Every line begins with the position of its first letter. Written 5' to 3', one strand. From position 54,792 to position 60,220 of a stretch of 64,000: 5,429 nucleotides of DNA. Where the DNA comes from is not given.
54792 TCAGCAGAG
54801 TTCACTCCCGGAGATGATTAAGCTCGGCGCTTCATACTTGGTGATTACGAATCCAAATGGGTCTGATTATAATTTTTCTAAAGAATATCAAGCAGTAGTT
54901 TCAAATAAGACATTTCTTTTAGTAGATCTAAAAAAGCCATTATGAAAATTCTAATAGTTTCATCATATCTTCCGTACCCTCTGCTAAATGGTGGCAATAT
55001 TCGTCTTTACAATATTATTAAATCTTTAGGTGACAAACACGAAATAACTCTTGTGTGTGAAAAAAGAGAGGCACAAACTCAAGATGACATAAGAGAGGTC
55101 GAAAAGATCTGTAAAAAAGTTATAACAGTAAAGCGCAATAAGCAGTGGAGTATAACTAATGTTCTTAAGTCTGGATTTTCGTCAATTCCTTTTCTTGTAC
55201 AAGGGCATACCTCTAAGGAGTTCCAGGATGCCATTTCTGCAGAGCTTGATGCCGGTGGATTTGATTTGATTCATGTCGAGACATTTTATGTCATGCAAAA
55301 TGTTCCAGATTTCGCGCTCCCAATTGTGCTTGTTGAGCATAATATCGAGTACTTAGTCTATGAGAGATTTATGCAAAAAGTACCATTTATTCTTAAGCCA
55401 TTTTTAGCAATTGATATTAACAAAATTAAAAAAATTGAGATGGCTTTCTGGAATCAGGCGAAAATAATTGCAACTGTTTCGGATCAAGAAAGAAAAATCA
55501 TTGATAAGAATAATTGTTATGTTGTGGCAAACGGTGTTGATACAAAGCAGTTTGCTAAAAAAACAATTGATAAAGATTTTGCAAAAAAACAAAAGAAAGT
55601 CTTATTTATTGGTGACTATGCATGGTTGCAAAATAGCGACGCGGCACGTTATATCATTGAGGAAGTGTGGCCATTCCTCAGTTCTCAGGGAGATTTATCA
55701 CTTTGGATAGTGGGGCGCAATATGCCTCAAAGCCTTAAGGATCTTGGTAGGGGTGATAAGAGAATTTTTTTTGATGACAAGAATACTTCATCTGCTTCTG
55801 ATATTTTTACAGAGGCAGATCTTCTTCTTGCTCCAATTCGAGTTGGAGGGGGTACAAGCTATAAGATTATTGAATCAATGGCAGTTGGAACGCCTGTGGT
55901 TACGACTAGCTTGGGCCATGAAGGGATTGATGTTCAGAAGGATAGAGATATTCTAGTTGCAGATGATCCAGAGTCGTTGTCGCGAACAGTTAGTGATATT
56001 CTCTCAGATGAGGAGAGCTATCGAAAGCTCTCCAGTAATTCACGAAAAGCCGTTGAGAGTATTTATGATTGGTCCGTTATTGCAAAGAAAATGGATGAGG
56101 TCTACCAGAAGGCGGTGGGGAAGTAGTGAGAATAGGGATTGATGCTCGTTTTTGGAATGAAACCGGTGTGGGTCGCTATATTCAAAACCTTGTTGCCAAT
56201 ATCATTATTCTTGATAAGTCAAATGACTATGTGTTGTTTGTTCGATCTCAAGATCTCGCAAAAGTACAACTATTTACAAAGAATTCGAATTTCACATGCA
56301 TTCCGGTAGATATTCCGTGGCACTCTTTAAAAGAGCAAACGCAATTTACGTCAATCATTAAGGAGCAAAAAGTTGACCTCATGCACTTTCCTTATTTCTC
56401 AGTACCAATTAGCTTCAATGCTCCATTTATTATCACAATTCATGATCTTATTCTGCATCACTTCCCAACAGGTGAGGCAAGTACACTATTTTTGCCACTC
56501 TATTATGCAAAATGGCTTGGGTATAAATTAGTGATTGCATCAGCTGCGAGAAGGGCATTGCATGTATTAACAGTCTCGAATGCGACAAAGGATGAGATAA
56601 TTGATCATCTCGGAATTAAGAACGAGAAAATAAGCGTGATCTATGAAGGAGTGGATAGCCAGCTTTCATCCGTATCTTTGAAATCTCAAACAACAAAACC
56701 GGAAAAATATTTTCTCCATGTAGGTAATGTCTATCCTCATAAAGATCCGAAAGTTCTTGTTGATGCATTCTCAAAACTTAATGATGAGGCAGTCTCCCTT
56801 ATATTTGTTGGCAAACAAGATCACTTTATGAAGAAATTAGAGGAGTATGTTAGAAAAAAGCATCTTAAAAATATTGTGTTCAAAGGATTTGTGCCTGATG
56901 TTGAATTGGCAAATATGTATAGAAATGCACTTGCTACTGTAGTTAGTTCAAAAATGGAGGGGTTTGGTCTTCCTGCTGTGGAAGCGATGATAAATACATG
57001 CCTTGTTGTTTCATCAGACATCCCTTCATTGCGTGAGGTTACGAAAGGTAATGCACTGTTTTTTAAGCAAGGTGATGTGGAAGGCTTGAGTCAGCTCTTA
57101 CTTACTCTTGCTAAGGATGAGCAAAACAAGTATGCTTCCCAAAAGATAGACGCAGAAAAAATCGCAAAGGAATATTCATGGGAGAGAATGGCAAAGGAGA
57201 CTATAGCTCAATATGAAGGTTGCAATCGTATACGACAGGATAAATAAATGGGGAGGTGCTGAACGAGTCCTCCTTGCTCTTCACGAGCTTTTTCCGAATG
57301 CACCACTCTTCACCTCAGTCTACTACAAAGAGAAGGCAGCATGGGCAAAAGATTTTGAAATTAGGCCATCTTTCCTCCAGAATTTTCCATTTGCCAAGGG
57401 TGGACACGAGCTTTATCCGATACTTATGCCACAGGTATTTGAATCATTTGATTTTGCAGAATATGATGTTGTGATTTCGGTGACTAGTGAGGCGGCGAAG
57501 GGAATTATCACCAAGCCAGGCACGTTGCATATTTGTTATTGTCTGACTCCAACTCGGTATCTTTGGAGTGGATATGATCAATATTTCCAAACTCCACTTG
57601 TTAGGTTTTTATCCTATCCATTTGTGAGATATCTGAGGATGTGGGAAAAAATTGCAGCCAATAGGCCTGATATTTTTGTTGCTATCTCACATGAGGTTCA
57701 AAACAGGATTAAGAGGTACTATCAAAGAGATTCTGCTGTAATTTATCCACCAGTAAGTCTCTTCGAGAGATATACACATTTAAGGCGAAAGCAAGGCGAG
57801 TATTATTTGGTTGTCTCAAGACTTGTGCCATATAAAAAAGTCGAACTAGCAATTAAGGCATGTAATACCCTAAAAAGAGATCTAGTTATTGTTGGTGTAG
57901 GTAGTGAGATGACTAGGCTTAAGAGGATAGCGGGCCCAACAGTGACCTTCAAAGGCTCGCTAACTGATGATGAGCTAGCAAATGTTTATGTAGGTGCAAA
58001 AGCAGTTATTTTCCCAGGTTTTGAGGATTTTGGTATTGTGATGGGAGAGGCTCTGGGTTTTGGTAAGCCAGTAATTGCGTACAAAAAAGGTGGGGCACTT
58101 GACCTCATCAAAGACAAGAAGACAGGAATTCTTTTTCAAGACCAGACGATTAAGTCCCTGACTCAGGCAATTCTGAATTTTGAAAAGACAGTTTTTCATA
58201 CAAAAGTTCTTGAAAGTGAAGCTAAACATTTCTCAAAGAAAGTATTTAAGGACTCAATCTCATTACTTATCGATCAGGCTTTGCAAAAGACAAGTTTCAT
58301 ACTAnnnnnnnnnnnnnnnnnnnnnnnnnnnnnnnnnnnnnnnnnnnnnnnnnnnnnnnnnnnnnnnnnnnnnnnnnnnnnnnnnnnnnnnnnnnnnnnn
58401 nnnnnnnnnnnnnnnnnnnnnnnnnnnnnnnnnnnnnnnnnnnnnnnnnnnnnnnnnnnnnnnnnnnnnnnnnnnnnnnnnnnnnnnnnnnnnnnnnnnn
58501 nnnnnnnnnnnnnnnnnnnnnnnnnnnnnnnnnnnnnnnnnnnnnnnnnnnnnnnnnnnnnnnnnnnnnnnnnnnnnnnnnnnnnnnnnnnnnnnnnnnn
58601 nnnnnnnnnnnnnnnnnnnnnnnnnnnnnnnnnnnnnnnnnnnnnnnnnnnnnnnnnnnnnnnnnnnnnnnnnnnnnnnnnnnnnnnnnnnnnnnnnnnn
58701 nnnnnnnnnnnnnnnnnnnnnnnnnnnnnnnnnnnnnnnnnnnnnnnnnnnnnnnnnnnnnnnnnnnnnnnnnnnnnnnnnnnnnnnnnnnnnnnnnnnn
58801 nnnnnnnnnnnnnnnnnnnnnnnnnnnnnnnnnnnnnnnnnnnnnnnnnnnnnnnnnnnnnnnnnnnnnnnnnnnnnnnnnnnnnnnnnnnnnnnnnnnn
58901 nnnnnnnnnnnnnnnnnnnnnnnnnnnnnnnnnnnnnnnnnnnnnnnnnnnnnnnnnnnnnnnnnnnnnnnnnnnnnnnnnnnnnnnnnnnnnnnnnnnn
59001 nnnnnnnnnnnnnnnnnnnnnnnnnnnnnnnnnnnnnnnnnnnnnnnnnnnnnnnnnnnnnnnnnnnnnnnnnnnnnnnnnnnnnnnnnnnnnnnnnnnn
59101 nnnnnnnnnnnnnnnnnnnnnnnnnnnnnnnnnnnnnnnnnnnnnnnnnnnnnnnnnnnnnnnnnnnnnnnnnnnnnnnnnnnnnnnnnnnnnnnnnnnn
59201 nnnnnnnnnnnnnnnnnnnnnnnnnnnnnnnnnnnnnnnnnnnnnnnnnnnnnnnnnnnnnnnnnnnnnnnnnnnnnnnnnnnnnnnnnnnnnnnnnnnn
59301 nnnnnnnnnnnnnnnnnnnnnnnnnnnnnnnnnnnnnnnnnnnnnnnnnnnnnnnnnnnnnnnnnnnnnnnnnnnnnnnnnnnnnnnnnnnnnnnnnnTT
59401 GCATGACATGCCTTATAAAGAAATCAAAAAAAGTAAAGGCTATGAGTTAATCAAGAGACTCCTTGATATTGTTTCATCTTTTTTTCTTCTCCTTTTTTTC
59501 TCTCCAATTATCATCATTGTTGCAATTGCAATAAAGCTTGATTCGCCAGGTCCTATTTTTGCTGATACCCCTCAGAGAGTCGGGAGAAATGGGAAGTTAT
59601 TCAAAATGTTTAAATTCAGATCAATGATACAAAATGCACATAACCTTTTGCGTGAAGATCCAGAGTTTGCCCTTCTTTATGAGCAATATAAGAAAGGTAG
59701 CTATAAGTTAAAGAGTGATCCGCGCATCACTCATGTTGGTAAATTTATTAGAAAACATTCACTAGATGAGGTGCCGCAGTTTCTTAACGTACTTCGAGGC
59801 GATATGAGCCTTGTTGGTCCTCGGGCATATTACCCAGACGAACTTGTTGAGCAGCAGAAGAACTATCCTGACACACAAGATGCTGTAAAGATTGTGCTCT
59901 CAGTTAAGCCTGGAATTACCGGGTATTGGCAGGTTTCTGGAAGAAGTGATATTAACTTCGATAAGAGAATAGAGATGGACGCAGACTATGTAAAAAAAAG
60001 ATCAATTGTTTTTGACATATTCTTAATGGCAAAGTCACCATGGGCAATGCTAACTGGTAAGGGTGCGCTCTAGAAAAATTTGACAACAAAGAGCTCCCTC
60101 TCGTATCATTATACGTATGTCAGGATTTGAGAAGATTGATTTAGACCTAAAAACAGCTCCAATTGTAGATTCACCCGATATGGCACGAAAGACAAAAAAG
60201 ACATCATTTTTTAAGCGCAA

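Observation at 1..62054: A 62-kb, almost single-strand glycosylation mega-locus with at least 16 GT2/GT4 enzymes, at least 12 large GT-C-type membrane proteins, two flippases and two lipid-sugar synthases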

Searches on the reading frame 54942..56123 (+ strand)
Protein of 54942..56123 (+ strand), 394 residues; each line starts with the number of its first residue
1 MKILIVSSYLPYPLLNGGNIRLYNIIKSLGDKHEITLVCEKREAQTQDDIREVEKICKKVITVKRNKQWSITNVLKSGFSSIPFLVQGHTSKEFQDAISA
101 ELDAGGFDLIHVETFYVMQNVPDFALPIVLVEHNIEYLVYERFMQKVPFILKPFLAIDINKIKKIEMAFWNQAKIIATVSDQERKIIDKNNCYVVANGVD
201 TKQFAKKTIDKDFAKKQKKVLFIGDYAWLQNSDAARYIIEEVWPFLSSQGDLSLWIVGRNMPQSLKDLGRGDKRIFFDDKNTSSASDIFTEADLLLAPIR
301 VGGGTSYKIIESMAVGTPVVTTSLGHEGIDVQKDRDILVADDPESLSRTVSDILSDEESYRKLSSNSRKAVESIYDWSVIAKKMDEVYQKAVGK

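Call 7: search_protein_families(library=pfam, proteins=[window:54942-56123:+], max_evalue=0.001)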
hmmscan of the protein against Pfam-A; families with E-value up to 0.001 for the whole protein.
window:54942-56123:+ (394 aa): 4 families
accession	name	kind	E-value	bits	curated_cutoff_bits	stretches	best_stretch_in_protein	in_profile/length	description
PF13692.12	Glyco_trans_1_4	-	5.2e-20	72.6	27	1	218-356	2-142/142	Glycosyl transferases group 1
PF00534.26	Glycos_transf_1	-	9.7e-12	45.2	26.4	1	211-369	9-171/172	Glycosyl transferases group 1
PF13439.12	Glyco_transf_4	-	2e-08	34.9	28.5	1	16-202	2-169/170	Glycosyltransferase Family 4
PF13524.12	Glyco_trans_1_2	-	1.2e-05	25.7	25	1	287-384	42-142/144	Glycosyl transferase-like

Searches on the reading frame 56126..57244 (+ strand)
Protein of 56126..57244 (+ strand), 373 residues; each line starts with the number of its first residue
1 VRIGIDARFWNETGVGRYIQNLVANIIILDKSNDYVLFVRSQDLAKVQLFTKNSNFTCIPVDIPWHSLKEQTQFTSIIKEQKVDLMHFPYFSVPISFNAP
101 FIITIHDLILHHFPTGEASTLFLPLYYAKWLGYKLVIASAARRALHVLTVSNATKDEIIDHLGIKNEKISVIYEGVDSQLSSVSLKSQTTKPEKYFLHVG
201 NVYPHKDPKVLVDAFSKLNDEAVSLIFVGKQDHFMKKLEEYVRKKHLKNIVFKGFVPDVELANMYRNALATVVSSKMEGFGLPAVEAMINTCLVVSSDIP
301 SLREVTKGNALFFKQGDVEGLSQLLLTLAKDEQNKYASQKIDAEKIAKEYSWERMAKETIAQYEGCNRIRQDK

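Call 7: search_protein_families(library=pfam, proteins=[window:56126-57244:+], max_evalue=0.001)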
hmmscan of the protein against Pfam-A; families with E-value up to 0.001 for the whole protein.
window:56126-57244:+ (373 aa): 5 families
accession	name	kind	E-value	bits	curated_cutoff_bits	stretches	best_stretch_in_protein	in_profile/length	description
PF00534.26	Glycos_transf_1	-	1.7e-27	96.5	26.4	1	189-338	11-164/172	Glycosyl transferases group 1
PF13692.12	Glyco_trans_1_4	-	2.7e-22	80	27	1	194-331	2-142/142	Glycosyl transferases group 1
PF13439.12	Glyco_transf_4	-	1.8e-15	57.8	28.5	1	14-179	3-169/170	Glycosyltransferase Family 4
PF20706.3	GT4-conflict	-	2.5e-05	23.9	26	1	141-289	144-303/385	Family 4 Glycosyltransferase in conflict systems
PF13579.12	Glyco_trans_4_4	-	3.7e-05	24.6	29.7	1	14-173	2-156/158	Glycosyl transferase 4-like domain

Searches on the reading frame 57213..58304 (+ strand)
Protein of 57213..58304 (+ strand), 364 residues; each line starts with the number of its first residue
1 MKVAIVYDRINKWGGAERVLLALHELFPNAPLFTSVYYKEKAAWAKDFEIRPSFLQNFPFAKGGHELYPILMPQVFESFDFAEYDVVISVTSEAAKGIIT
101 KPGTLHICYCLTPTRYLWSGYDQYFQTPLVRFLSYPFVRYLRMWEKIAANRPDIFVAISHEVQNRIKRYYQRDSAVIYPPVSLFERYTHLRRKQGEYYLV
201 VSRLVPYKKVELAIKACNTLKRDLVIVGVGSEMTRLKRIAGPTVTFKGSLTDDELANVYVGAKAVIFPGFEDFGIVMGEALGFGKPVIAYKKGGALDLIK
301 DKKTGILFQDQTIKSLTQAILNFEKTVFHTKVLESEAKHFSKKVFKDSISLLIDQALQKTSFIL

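Call 7: search_protein_families(library=pfam, proteins=[window:57213-58304:+], max_evalue=0.001)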
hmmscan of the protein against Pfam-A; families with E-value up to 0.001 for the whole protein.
window:57213-58304:+ (364 aa): 4 families
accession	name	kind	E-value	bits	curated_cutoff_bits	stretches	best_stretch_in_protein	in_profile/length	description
PF00534.26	Glycos_transf_1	-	2e-24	86.5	26.4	1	189-325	9-157/172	Glycosyl transferases group 1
PF13692.12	Glyco_trans_1_4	-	1.6e-19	71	27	1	198-322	4-138/142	Glycosyl transferases group 1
PF13439.12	Glyco_transf_4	-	2.1e-06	28.3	28.5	1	13-182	1-167/170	Glycosyltransferase Family 4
PF20706.3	GT4-conflict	-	2.2e-06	27.3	26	1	151-304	146-324/385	Family 4 Glycosyltransferase in conflict systems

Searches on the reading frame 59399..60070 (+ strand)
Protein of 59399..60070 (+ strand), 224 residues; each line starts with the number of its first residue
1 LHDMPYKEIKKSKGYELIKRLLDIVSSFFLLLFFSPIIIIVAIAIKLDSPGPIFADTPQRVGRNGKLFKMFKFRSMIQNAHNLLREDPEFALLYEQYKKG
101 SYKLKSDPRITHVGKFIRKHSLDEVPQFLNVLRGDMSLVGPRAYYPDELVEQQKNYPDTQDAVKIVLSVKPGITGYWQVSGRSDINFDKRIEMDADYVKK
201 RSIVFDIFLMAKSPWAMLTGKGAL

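Call 7: search_protein_families(library=pfam, proteins=[window:59399-60070:+], max_evalue=0.001)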
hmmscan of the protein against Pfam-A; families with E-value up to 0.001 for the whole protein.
window:59399-60070:+ (224 aa): 1 family
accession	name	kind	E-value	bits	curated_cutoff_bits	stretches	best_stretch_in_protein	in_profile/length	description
PF02397.22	Bac_transf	-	2.6e-60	203.5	27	1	19-218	1-178/179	Bacterial sugar transferase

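Call 66: search_protein_families(library=ncbifam, proteins=[window:59408-60070:+], max_evalue=0.00001)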
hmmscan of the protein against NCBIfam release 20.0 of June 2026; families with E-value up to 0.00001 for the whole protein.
window:59408-60070:+ (221 aa): 10 families
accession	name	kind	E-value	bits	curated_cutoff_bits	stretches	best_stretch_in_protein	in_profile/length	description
TIGR03025.1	EPS_sugtrans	subfamily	2.5e-75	254.4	295.55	1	7-220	249-444/445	exopolysaccharide biosynthesis polyprenyl glycosylphosphotransferase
TIGR03022.1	WbaP_sugtrans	subfamily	6.2e-74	249.9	403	1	11-220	254-455/456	undecaprenyl-phosphate galactose phosphotransferase WbaP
NF052601.1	undeca_RfbP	equivalog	8.9e-64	215.1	330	1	8-210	37-231/244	undecaprenyl-phosphate galactose phosphotransferase family protein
TIGR03023.1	WcaJ_sugtrans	equivalog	4.6e-62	210.8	410.75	1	11-220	258-452/453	undecaprenyl-phosphate glucose phosphotransferase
NF041877.1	EPS_EpsZ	equivalog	2.1e-57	194.8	800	1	15-220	265-458/459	exopolysaccharide biosynthesis polyisoprenyl-phosphate hexose-1-phosphate transferase EpsZ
NF011751.0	PRK15204.1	equivalog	7.6e-50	169.9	907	1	12-220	276-475/476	undecaprenyl-phosphate galactose phosphotransferase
TIGR03013.1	EpsB_2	subfamily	2.5e-42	145.5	393.35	1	13-220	252-442/443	TIGR03013 family XrtA/PEP-CTERM system glycosyltransferase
NF007518.0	PRK10124.1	equivalog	1.4e-38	132.8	684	1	13-206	271-449/464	undecaprenyl-phosphate glucose phosphotransferase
NF050817.1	PolSacchBiosHfsE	equivalog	2.7e-33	115.4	750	1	9-209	265-454/467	polysaccharide biosynthesis protein HfsE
NF045514.1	glycotran_HepC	equivalog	4.7e-30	104.5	140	1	7-141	108-212/220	heterocyst development glycosyltransferase HepC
